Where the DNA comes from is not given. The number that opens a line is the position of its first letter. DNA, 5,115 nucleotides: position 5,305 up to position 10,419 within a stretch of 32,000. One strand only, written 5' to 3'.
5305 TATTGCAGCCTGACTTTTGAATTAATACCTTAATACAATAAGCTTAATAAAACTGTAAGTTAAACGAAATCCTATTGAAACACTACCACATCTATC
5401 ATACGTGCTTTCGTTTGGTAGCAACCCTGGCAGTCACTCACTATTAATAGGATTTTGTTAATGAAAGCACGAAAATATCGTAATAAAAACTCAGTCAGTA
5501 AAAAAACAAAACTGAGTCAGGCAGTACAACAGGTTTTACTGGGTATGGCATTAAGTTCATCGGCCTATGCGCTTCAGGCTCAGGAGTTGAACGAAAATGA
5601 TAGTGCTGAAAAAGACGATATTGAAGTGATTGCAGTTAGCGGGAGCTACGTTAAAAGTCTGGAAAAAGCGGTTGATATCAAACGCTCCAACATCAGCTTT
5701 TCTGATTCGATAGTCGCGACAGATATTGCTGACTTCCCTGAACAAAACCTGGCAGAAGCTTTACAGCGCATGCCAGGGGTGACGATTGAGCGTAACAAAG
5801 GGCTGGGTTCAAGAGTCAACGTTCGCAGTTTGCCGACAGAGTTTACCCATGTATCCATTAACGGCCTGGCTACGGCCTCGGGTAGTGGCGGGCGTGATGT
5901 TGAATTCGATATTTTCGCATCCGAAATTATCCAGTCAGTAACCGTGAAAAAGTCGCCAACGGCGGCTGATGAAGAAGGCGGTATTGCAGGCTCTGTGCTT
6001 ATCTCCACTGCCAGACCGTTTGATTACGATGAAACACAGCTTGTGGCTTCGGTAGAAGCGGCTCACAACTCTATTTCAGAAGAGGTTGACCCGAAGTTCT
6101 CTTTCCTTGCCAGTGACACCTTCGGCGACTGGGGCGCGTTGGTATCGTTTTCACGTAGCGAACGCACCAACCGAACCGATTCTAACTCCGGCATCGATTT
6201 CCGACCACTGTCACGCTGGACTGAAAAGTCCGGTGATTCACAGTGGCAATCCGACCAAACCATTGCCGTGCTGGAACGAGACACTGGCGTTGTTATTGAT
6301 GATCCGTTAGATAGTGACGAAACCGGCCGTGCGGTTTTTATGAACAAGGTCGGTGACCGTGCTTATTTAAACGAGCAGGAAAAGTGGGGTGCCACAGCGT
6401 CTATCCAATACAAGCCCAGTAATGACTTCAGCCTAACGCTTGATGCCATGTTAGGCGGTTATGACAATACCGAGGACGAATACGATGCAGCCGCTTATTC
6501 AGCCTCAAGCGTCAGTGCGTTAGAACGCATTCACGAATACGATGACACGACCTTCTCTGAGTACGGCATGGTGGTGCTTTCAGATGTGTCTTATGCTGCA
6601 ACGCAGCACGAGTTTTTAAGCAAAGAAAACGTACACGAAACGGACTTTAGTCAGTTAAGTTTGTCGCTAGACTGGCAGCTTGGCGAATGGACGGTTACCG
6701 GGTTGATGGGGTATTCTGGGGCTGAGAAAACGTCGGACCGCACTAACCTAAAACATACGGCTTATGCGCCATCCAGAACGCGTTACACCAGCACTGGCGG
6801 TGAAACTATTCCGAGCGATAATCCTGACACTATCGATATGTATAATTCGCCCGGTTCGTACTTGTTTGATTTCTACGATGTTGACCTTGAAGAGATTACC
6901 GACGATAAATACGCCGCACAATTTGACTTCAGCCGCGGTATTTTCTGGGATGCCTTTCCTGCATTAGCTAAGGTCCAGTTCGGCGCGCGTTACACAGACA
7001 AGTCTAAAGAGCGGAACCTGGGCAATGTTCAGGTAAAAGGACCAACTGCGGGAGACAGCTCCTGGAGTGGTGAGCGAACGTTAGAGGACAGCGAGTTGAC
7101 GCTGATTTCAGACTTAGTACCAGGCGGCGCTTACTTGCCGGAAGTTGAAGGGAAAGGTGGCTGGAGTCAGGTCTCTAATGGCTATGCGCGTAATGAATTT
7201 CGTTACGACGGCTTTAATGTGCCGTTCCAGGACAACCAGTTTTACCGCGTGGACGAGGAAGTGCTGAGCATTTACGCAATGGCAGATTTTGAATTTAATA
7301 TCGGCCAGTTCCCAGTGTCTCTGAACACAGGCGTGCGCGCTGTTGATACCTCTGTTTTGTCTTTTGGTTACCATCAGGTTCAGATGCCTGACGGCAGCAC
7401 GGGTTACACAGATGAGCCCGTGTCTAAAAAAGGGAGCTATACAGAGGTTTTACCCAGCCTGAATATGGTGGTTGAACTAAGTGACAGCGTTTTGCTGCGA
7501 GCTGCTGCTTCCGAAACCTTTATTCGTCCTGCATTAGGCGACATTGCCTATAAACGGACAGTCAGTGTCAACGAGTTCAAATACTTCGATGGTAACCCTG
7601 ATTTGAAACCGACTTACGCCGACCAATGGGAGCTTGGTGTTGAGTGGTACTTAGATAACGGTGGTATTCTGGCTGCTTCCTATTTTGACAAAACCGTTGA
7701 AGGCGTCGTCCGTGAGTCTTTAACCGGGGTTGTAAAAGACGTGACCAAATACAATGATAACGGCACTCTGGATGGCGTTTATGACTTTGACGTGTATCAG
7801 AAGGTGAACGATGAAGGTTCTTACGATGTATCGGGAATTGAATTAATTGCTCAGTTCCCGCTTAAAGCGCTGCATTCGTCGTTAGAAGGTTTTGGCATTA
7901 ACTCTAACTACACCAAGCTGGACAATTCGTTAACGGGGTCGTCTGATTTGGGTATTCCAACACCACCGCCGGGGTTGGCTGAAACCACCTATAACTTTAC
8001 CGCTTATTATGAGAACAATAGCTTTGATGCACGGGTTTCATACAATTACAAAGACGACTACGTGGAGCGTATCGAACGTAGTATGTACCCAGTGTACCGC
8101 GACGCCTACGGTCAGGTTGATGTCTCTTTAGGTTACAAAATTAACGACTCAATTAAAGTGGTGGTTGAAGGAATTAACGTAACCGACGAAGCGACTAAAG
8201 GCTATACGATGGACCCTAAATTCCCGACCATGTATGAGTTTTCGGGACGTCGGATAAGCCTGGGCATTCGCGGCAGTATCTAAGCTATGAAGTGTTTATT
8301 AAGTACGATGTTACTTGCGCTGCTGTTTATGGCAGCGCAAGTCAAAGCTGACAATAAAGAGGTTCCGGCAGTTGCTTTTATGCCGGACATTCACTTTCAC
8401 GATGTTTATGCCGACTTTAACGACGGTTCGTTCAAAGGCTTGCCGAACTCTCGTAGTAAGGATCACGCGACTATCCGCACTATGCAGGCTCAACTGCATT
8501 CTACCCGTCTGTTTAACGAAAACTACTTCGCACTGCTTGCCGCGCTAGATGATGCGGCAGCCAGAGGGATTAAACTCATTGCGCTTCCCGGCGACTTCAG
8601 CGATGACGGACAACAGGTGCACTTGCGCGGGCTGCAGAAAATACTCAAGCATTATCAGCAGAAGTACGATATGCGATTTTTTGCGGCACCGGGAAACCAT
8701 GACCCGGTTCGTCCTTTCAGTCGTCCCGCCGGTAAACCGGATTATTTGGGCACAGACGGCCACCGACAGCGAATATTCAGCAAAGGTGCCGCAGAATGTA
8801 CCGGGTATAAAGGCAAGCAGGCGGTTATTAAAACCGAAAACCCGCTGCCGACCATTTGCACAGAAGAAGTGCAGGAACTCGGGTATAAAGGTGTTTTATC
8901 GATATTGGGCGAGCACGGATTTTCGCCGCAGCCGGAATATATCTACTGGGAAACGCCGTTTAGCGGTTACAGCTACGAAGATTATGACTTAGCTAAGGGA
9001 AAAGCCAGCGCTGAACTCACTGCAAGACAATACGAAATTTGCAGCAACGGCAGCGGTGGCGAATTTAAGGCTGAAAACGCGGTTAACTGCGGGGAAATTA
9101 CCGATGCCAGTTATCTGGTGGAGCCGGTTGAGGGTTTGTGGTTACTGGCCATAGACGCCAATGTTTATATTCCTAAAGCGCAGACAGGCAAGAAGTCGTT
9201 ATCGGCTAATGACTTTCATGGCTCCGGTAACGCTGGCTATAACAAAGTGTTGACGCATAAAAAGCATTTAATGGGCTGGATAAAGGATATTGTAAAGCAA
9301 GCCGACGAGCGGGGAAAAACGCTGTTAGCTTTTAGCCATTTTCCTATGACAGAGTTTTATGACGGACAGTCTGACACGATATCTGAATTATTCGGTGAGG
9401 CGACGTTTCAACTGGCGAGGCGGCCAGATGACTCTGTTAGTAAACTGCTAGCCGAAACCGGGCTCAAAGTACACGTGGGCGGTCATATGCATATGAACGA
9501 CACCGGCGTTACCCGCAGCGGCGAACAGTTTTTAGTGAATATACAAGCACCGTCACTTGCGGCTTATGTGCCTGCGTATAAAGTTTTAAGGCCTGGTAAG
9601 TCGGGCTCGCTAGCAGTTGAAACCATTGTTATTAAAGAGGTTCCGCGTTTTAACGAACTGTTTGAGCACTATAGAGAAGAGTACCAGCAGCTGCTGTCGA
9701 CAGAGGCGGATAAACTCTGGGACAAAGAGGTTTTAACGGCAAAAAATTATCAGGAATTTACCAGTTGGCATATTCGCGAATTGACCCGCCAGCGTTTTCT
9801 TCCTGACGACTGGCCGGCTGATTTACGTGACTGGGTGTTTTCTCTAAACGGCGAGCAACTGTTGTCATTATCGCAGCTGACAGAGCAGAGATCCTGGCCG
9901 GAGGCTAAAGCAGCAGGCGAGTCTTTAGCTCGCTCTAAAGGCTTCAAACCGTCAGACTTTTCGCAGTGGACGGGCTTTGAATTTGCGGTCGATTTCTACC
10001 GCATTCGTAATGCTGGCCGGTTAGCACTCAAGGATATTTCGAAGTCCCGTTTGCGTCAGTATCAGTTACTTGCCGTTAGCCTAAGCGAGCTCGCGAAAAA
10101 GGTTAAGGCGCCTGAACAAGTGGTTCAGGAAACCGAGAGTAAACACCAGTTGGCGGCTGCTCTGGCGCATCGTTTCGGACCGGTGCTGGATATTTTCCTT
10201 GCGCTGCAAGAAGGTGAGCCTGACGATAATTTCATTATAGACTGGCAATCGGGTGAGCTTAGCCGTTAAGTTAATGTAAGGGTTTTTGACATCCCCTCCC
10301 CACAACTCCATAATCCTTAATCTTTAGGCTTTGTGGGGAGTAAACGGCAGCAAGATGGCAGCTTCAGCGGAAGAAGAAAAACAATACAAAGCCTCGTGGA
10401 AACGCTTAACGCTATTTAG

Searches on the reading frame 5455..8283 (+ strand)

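Call 3: search_protein_families(library=pfam, proteins=[window:5455-8283:+], max_evalue=0.1)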
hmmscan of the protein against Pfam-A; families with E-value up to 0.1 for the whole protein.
window:5455-8283:+ (942 aa): 4 families
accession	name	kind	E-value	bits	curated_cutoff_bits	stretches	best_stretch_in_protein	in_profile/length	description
PF00593.30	TonB_dep_Rec_b-barrel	-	1.3e-34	121.3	27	1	437-908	19-435/436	TonB dependent receptor-like, beta-barrel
PF14905.12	OMP_b-brl_3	-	1.4e-15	57.7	27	1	563-919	74-383/408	Outer membrane protein beta-barrel family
PF07715.20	Plug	-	4.3e-14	53.4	23.9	1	84-179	10-106/107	TonB-dependent Receptor Plug Domain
PF17147.9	PFOR_II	-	0.061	14.1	27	0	58-151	4-99/102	Pyruvate:ferredoxin oxidoreductase core domain II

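Call 4: search_protein_families(library=ncbifam, proteins=[window:5455-8283:+], max_evalue=0.1)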
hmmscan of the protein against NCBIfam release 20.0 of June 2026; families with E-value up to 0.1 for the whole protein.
window:5455-8283:+ (942 aa): 5 families
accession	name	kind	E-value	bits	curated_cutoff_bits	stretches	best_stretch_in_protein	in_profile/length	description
TIGR01782.1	TonB-Xanth-Caul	subfamily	6.6e-173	577.2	310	1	59-940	4-866/868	TonB-dependent receptor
TIGR01785.1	TonB-hemin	subfamily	1.2e-17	63.7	316.85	2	591-935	353-670/677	TonB-dependent heme/hemoglobin receptor family protein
NF010011.0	PRK13484.1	equivalog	1.8e-12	46.3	1197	1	667-915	419-657/682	IreA family TonB-dependent siderophore receptor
NF007926.1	PRK10641.1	equivalog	0.00033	19.3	836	1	87-197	52-163/617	TonB-dependent vitamin B12 receptor BtuB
NF053590.1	TonB_dep_TOL0244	equivalog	0.0042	15.8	645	0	881-919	547-585/604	TOL_0244 family TonB-dependent receptor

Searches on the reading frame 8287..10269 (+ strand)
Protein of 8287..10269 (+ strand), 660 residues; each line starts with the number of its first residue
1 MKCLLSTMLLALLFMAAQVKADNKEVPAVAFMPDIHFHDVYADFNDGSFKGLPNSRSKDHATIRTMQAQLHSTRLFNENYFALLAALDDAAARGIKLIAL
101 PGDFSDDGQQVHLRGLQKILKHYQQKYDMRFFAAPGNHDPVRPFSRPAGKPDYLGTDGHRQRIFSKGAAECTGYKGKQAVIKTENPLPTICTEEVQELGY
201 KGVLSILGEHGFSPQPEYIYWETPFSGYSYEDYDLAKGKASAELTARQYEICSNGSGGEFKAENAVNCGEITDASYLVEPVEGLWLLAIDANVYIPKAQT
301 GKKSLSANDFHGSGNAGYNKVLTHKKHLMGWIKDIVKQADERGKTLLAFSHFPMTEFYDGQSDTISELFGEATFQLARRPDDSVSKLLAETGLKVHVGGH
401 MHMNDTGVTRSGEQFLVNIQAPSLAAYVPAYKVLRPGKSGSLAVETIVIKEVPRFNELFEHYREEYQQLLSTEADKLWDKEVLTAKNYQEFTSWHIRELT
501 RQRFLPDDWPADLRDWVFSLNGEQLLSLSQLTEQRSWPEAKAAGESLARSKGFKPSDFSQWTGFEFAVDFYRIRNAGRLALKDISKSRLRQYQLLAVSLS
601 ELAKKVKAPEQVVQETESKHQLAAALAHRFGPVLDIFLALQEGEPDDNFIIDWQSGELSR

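Call 3: search_protein_families(library=pfam, proteins=[window:8287-10269:+], max_evalue=0.1)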
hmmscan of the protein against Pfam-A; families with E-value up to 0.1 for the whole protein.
window:8287-10269:+ (660 aa): 1 family
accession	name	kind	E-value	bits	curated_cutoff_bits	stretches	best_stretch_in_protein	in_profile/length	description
PF00149.33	Metallophos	-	1.7e-10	42.1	21.5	2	31-146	5-74/191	Calcineurin-like phosphoesterase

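Call 4: search_protein_families(library=ncbifam, proteins=[window:8287-10269:+], max_evalue=0.1)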
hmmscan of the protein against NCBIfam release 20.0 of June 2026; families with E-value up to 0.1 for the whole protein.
window:8287-10269:+ (660 aa): 0 families
